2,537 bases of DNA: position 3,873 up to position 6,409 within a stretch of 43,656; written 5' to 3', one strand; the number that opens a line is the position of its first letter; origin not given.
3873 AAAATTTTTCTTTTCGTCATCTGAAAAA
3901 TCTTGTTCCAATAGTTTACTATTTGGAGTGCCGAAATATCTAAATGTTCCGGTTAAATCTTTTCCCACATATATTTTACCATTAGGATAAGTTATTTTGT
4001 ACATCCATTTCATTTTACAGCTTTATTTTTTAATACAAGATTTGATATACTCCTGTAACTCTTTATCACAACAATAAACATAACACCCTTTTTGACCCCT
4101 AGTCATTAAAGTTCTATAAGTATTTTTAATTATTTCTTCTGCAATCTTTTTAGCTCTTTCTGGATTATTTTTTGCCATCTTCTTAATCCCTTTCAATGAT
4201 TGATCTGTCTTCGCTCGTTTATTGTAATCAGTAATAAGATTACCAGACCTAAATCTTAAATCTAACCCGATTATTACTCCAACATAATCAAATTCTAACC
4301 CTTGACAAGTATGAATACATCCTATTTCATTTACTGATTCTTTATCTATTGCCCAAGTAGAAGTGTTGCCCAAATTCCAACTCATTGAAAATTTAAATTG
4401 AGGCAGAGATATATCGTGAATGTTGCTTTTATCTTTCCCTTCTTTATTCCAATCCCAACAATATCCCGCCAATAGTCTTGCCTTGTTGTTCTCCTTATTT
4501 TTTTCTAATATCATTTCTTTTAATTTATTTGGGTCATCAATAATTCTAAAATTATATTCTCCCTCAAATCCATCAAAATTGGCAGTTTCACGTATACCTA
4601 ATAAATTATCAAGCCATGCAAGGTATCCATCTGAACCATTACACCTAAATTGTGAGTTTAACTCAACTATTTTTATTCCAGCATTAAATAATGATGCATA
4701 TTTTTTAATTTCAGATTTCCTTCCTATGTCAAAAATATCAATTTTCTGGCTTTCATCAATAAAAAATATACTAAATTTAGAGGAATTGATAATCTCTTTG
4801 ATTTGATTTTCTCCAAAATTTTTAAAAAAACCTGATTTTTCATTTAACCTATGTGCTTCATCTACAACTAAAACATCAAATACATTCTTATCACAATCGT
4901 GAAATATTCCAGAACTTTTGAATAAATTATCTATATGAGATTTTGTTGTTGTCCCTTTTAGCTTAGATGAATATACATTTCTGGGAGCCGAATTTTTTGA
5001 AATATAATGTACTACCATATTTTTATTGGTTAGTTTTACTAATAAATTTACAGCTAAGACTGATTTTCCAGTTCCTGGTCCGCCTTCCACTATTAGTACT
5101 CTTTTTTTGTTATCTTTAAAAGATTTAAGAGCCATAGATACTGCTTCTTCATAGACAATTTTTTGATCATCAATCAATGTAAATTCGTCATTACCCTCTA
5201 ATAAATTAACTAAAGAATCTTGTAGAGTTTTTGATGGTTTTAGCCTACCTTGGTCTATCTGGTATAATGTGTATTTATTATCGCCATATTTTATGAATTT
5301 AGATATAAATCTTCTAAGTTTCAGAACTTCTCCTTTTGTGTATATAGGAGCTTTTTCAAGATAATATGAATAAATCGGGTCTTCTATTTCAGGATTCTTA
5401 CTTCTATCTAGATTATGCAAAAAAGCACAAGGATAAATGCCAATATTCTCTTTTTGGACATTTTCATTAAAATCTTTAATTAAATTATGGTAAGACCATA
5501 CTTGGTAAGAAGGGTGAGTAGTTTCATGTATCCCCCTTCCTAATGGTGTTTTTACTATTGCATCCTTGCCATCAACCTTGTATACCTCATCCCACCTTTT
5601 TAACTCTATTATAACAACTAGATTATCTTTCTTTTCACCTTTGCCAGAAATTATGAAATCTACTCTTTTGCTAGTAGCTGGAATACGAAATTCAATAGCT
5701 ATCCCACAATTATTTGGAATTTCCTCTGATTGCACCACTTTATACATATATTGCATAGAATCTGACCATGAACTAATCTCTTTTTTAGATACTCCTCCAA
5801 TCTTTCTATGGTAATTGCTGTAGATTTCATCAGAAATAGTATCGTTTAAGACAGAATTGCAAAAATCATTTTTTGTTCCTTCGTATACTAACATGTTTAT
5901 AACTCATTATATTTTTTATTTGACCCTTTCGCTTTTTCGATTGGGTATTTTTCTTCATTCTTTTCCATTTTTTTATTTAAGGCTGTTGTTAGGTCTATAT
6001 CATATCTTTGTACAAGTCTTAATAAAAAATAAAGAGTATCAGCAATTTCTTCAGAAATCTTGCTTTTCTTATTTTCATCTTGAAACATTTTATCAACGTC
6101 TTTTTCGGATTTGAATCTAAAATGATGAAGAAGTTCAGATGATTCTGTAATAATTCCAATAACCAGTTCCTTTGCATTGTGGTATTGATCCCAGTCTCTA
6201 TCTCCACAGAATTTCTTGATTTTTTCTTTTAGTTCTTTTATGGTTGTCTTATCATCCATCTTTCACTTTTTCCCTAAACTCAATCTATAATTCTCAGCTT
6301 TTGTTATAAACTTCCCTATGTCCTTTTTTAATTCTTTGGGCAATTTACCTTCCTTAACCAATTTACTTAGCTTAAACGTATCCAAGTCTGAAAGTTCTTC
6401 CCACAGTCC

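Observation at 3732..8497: Six-gene nuclease/helicase/MazG/membrane operon: candidate undescribed defence system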

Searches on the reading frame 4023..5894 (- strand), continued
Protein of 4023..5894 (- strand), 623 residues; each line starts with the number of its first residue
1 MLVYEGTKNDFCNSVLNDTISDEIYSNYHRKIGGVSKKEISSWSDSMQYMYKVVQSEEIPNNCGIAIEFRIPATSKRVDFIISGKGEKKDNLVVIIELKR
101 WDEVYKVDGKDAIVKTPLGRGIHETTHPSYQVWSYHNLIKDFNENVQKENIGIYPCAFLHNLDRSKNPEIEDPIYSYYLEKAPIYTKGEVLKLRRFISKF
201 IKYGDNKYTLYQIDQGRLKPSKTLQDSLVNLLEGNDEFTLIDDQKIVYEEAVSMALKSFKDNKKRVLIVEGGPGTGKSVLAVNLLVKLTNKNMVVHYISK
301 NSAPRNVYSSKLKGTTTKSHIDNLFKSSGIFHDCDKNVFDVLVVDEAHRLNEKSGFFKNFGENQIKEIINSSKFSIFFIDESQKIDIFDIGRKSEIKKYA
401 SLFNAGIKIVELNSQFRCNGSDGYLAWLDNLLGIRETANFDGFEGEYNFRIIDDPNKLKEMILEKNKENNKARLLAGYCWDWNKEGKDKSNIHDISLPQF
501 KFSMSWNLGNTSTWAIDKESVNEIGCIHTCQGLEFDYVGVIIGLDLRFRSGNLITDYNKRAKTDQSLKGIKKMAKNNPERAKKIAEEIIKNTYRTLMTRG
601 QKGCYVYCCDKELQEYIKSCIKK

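Call 91: search_protein_families(library=pfam, proteins=[L159:21-920:+, L159:1575-3140:+, L159:3629-5647:+, L159:5657-5986:+, L159:7891-9141:+, L159:9529-9837:+, L159:11037-11705:+, L094:193-1173:+], max_evalue=0.001)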
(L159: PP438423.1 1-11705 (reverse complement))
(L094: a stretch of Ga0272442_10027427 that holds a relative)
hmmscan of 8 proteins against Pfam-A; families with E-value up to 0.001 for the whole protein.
L159:21-920:+ (299 aa): 0 families

L159:1575-3140:+ (521 aa): 3 families
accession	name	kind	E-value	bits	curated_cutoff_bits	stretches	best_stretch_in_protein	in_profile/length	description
PF01051.27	Rep3_N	-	5.4e-22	79.1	22.4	1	31-175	8-141/141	Initiator Replication protein, WH1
PF21205.3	Rep3_C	-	7.7e-14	52.1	21.1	1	191-247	4-58/59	Initiator Rep protein, WH2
PF03036.21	Perilipin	-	0.00055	19.5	33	1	375-492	280-388/403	Perilipin family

L159:3629-5647:+ (672 aa): 18 families
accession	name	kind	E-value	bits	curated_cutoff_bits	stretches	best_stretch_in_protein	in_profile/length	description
PF00515.34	TPR_1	-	4.9e-18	64.6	27.8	1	171-202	3-34/34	Tetratricopeptide repeat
PF07719.23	TPR_2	-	5.1e-18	64.1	27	1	171-202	3-34/34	Tetratricopeptide repeat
PF13414.12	TPR_11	-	4.4e-17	61.9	26.8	2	179-212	4-37/42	TPR repeat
PF13181.12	TPR_8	-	1.3e-16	59.7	25.7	1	172-202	4-34/34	Tetratricopeptide repeat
PF13424.12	TPR_12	-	2.4e-13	50.5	30.1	1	170-231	4-73/77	Tetratricopeptide repeat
PF13431.12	TPR_17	-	1.1e-11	44.5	24.4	0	191-222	1-32/34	Tetratricopeptide repeat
PF14559.12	TPR_19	-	5.4e-11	43.1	25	0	149-206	5-62/68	Tetratricopeptide repeat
PF13432.12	TPR_16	-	7.8e-11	42.7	32.7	1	148-203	10-65/65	Tetratricopeptide repeat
PF25064.1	ARM_TT21_5th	-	2e-09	38.2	27.8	1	136-238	3-107/117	TT21 fifth ARM repeats domain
PF13428.12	TPR_14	-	2.2e-09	37.5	23.5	0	176-210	8-42/44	Tetratricopeptide repeat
PF13176.12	TPR_7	-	1.8e-07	31.1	27.9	0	172-200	2-30/36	Tetratricopeptide repeat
PF13174.12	TPR_6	-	1.5e-06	28.9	26.3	0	136-167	2-32/33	Tetratricopeptide repeat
PF23914.1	TPR_CcmH_CycH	-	1.5e-06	28.6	42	0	129-232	45-150/158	Cytochrome c-type biogenesis protein H TPR domain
PF12895.13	ANAPC3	-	1.7e-06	28.7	27.2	0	149-226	3-79/82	Anaphase-promoting complex, cyclosome, subunit 3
PF20308.4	TPR-S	-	3e-06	28.2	27.6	0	73-168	25-92/102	Tetratricopeptide Repeats-Sensor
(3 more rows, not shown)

L159:5657-5986:+ (109 aa): 3 families
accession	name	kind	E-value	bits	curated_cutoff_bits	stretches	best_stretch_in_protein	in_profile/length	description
PF12643.12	MazG-like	-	6.5e-19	68.4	27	1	32-109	2-85/85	MazG-like family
PF03819.22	MazG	-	1.1e-05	26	22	1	31-93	8-69/74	MazG nucleotide pyrophosphohydrolase domain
PF08761.16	dUTPase_2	-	5.6e-05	23.9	22.9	1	21-90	23-97/162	dUTPase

L159:7891-9141:+ (416 aa): 0 families

L159:9529-9837:+ (102 aa): 0 families

L159:11037-11705:+ (222 aa): 1 family
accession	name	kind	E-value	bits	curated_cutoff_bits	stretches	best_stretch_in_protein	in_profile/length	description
PF00239.26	Resolvase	-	4e-26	92.3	23.3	1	5-142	2-144/145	Resolvase, N terminal domain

L094:193-1173:+ (326 aa): 0 families

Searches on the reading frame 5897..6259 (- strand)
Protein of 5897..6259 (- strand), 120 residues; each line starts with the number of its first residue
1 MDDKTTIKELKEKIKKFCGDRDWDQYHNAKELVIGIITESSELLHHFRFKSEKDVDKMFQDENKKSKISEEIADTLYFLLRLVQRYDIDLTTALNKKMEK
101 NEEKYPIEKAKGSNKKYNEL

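Call 3: search_protein_families(library=pfam, proteins=[window:5897-6259:-], max_evalue=0.1)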
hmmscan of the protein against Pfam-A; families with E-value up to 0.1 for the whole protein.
window:5897-6259:- (120 aa): 5 families
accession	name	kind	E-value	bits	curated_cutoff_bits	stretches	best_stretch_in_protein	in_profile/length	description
PF12643.12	MazG-like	-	7.4e-13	49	27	1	39-120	6-85/85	MazG-like family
PF03819.22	MazG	-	0.00028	21.5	22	1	34-106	8-71/74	MazG nucleotide pyrophosphohydrolase domain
PF08761.16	dUTPase_2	-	0.00063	20.5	22.9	1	9-103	11-100/162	dUTPase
PF01503.22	PRA-PH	-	0.0018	19.1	21.3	1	62-96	47-81/86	Phosphoribosyl-ATP pyrophosphohydrolase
PF17535.7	DUF5454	-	0.012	15.5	25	1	39-108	53-121/221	Family of unknown function (DUF5454)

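Call 4: search_protein_families(library=padloc, proteins=[window:5897-6259:-], max_evalue=0.1)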
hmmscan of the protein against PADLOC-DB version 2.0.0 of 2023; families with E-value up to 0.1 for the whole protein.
window:5897-6259:- (120 aa): 1 family
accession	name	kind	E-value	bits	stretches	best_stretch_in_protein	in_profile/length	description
PDLC05005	PDC-S35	-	0.02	12.6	1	1-114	1-119/264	-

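Call 5: search_protein_families(library=ncbifam, proteins=[window:5897-6259:-], max_evalue=0.1)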
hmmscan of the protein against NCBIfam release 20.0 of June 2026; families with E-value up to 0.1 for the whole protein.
window:5897-6259:- (120 aa): 6 families
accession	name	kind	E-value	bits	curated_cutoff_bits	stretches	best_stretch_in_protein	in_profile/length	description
TIGR03188.1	histidine_hisI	equivalog_domain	0.00025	21.2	42.7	1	62-93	49-80/84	phosphoribosyl-ATP diphosphatase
NF007113.1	PRK09562.1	equivalog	0.00058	19.6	208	1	55-109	170-224/251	nucleoside triphosphate pyrophosphohydrolase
TIGR00444.1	mazG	subfamily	0.0043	16.7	148.3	1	54-105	167-218/248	MazG family protein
NF001613.0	PRK00400.1-5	equivalog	0.0057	16.6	120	1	63-104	55-95/107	phosphoribosyl-ATP diphosphatase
NF052436.1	YabN_Meth_PPase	exception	0.013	14.5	525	1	53-109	403-460/486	bifunctional methyltransferase/pyrophosphohydrolase YabN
NF002747.0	PRK02759.1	equivalog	0.019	14.6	187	1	61-101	165-205/208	bifunctional phosphoribosyl-AMP cyclohydrolase/phosphoribosyl-ATP diphosphatase HisIE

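Call 6: search_protein_families(library=phrogs, proteins=[window:5897-6259:-], max_evalue=0.01)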
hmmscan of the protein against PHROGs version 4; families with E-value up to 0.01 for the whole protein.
window:5897-6259:- (120 aa): 5 families
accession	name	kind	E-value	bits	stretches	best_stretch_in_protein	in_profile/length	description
phrog_3301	-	other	3.6e-12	47.5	1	5-107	48-163/169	pyrophosphatase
phrog_715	-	other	0.00013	23.3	1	5-96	4-96/123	MazG-like pyrophosphatase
phrog_9147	-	unknown function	0.00055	20.6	1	20-104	13-94/204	-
phrog_173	-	DNA, RNA and nucleotide metabolism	0.0027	18.6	1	19-98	51-124/196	nucleoside triphosphate pyrophosphohydrolase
phrog_9236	-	other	0.007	17.2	0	63-104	142-183/191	pyrophosphatase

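Call 93: search_solved_structures(query=window:5897-6259:-, max_evalue=0.01, show_alignments=2)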
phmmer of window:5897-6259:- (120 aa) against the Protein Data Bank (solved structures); distinct sequences matched with E-value up to 0.01: 5.
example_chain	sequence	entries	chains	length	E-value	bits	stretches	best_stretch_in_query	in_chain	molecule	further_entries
2a3q_A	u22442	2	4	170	4.1e-18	69.2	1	5-120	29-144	hypothetical protein | Protein RS21-C6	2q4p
6sqw_A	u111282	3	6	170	4.1e-18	69.2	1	5-120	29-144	dCTP pyrophosphatase 1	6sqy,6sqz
4qgp_A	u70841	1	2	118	3e-15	60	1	7-108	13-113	pyrophosphatase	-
7mu5_A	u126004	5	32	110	1e-13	55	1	5-106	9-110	dCTP pyrophosphatase 1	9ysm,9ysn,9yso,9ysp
2oie_A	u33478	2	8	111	7e-13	52.3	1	5-101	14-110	RS21-C6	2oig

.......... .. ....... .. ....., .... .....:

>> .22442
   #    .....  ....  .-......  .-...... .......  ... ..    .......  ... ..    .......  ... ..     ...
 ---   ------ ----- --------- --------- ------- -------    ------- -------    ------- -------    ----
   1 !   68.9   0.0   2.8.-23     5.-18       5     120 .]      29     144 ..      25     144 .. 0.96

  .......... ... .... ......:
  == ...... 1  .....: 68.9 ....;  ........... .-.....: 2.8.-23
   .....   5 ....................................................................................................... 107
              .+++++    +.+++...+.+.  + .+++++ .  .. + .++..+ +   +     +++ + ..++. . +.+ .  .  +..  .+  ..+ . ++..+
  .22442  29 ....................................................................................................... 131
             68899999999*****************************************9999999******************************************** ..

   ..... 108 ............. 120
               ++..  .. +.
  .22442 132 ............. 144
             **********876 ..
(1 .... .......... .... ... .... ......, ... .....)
